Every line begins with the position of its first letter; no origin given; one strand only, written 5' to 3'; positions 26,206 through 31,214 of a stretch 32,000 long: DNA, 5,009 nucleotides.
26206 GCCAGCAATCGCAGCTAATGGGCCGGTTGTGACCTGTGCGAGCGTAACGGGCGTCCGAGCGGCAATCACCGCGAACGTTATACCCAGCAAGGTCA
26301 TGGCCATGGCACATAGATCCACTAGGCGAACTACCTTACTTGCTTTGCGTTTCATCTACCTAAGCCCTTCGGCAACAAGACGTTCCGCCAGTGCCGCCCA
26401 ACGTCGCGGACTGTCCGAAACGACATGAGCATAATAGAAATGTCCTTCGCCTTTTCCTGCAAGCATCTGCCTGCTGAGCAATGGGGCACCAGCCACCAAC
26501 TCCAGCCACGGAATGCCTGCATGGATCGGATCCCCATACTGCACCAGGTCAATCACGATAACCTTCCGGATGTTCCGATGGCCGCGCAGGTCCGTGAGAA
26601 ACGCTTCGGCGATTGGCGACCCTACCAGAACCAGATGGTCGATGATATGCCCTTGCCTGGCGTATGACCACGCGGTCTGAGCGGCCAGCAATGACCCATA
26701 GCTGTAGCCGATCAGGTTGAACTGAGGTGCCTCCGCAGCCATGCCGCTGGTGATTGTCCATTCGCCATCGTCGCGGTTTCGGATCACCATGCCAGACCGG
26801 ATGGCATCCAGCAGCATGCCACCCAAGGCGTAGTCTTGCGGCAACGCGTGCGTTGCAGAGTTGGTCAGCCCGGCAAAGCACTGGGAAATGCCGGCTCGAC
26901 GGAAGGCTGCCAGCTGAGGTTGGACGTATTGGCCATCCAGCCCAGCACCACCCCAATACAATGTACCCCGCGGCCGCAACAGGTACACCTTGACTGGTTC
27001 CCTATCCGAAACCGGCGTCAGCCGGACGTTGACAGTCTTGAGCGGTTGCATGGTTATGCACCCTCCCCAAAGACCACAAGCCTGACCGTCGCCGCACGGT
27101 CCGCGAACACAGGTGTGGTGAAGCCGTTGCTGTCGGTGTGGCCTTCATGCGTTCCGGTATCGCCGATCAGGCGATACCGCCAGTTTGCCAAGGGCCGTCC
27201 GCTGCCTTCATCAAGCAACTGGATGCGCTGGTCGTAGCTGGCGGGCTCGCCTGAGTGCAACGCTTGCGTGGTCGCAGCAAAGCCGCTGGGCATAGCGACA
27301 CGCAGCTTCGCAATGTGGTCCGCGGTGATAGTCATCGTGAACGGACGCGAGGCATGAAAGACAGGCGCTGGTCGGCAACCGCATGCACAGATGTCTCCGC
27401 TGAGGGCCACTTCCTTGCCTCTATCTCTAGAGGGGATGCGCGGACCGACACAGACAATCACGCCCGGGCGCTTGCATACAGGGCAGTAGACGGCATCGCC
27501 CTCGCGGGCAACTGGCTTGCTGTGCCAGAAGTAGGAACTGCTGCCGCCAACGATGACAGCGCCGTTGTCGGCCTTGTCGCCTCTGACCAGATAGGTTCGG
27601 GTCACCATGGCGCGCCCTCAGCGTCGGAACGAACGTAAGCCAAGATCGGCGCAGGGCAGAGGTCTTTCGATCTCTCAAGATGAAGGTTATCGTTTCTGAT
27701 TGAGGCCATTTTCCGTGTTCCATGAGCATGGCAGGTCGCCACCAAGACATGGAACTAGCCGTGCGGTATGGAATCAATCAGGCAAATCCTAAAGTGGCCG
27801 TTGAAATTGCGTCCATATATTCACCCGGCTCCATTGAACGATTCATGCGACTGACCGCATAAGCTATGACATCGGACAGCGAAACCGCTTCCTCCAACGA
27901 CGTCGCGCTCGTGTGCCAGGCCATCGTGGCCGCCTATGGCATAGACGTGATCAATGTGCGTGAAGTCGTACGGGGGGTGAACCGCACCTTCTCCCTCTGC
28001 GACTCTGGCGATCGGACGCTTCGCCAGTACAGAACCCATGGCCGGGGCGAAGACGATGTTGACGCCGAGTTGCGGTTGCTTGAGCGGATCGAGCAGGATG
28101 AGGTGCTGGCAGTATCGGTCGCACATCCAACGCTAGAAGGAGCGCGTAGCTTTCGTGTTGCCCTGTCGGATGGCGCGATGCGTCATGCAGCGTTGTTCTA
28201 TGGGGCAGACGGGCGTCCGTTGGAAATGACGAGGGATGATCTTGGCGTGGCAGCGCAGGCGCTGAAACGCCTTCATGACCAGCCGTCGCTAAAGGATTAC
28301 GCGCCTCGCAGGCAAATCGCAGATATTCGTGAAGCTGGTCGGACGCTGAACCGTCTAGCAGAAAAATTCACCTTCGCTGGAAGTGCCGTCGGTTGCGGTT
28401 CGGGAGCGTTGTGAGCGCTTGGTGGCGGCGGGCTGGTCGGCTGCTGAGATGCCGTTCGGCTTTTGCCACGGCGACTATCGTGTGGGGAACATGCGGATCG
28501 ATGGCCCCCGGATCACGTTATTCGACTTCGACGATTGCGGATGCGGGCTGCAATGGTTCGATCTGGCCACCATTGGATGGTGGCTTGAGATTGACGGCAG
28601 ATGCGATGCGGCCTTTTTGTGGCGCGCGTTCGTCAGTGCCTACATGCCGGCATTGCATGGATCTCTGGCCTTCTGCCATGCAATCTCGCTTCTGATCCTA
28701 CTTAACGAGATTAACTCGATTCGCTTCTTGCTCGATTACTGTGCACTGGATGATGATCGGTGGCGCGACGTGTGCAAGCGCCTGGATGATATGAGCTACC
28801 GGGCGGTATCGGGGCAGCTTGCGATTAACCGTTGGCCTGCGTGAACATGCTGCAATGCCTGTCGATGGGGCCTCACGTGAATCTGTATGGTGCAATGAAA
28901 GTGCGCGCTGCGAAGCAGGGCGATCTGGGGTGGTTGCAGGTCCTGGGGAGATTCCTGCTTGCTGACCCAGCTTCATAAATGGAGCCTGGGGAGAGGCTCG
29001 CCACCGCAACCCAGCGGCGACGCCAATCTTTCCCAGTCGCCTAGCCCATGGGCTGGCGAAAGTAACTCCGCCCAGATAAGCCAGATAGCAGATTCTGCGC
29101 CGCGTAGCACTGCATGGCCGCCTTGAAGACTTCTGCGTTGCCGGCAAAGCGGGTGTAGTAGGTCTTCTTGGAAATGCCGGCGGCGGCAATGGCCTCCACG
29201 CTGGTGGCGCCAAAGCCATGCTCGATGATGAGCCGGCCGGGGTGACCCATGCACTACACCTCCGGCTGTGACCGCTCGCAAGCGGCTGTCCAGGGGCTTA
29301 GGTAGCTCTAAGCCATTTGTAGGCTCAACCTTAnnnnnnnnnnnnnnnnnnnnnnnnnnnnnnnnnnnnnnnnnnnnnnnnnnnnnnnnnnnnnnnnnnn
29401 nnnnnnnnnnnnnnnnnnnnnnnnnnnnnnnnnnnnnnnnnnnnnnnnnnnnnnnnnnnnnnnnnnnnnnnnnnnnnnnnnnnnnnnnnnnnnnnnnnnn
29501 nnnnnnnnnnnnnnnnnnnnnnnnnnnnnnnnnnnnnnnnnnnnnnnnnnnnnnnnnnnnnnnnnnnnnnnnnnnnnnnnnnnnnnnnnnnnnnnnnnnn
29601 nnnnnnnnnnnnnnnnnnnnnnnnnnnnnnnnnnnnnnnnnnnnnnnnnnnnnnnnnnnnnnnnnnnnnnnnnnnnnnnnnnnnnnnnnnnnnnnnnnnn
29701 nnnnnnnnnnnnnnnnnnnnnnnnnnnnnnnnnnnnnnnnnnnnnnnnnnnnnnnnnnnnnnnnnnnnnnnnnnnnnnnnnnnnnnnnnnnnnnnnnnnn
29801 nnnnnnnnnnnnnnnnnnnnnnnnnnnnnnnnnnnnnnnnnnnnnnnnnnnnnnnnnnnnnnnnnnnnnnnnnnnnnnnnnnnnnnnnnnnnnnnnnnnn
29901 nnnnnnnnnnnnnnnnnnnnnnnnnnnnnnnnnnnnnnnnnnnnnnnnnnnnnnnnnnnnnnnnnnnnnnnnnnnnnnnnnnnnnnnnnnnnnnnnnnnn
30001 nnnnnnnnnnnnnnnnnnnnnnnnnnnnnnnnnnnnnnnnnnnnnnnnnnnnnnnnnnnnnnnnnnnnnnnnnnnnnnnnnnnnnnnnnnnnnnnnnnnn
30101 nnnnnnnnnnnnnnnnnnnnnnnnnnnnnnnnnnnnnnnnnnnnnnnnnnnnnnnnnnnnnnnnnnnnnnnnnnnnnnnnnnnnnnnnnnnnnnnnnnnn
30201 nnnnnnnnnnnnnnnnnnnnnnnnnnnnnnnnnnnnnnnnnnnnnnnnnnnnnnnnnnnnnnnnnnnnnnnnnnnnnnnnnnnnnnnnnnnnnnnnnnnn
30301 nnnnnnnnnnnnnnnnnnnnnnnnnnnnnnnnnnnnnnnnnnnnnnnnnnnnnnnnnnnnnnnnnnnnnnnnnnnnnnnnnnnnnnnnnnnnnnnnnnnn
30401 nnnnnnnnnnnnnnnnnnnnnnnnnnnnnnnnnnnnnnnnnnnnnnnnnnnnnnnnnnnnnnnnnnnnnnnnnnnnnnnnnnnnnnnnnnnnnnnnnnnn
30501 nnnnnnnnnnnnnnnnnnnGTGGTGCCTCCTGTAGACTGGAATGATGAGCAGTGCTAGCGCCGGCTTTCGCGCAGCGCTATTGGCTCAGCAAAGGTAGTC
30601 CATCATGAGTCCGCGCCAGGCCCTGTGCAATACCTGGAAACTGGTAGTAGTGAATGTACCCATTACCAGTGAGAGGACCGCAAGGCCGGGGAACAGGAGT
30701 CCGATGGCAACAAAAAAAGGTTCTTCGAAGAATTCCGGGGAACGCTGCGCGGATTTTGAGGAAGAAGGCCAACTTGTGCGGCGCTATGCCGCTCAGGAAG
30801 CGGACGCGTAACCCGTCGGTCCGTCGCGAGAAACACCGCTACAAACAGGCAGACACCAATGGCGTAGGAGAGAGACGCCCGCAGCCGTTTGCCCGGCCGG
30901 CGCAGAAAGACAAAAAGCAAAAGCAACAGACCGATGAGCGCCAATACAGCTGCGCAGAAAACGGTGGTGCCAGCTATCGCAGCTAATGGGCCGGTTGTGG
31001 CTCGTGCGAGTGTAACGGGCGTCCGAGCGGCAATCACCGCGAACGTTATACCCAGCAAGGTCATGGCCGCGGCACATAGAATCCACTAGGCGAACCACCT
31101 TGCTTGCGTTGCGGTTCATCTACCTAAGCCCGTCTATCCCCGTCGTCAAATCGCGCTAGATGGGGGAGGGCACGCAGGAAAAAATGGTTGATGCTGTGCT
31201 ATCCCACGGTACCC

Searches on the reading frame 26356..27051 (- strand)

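Call 92: search_protein_families(library=pfam, proteins=[window:26356-27051:-], max_evalue=0.01)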
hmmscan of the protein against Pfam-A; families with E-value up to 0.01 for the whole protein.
window:26356-27051:- (231 aa): 3 families
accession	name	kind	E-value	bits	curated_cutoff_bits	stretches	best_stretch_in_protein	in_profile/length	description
PF00975.26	Thioesterase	-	7.3e-06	26.8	26.4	1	109-146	64-103/226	Thioesterase domain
PF00561.26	Abhydrolase_1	-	0.00063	19.9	25.8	1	109-152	69-108/245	alpha/beta hydrolase fold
PF06259.18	Abhydrolase_8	-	0.0039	17.3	20.5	1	110-150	110-147/178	Alpha/beta hydrolase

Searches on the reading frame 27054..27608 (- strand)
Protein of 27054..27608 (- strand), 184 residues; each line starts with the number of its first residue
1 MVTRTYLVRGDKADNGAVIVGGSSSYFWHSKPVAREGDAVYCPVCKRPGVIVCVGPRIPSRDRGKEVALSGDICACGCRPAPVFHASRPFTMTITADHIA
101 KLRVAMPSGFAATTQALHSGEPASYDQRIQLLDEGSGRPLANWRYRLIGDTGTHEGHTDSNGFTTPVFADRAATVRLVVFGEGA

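Call 92: search_protein_families(library=pfam, proteins=[window:27054-27608:-], max_evalue=0.01)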
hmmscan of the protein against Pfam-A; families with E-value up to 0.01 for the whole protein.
window:27054-27608:- (184 aa): 1 family
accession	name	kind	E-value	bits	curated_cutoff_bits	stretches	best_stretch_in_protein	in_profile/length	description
PF05488.18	PAAR_motif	-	1.1e-17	64.5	27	1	10-79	2-67/70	PAAR motif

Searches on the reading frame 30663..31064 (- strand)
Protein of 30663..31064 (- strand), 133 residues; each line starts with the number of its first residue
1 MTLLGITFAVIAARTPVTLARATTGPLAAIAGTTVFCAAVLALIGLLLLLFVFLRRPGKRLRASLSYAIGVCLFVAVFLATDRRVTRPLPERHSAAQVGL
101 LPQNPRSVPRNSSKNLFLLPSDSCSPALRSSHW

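Call 92: search_protein_families(library=pfam, proteins=[window:30663-31064:-], max_evalue=0.01)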
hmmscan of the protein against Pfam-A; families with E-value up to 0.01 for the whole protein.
window:30663-31064:- (133 aa): 1 family
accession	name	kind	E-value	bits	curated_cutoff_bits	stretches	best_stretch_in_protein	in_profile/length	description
PF14329.11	DUF4386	-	0.0051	17.2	27.6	1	10-77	25-90/210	Domain of unknown function (DUF4386)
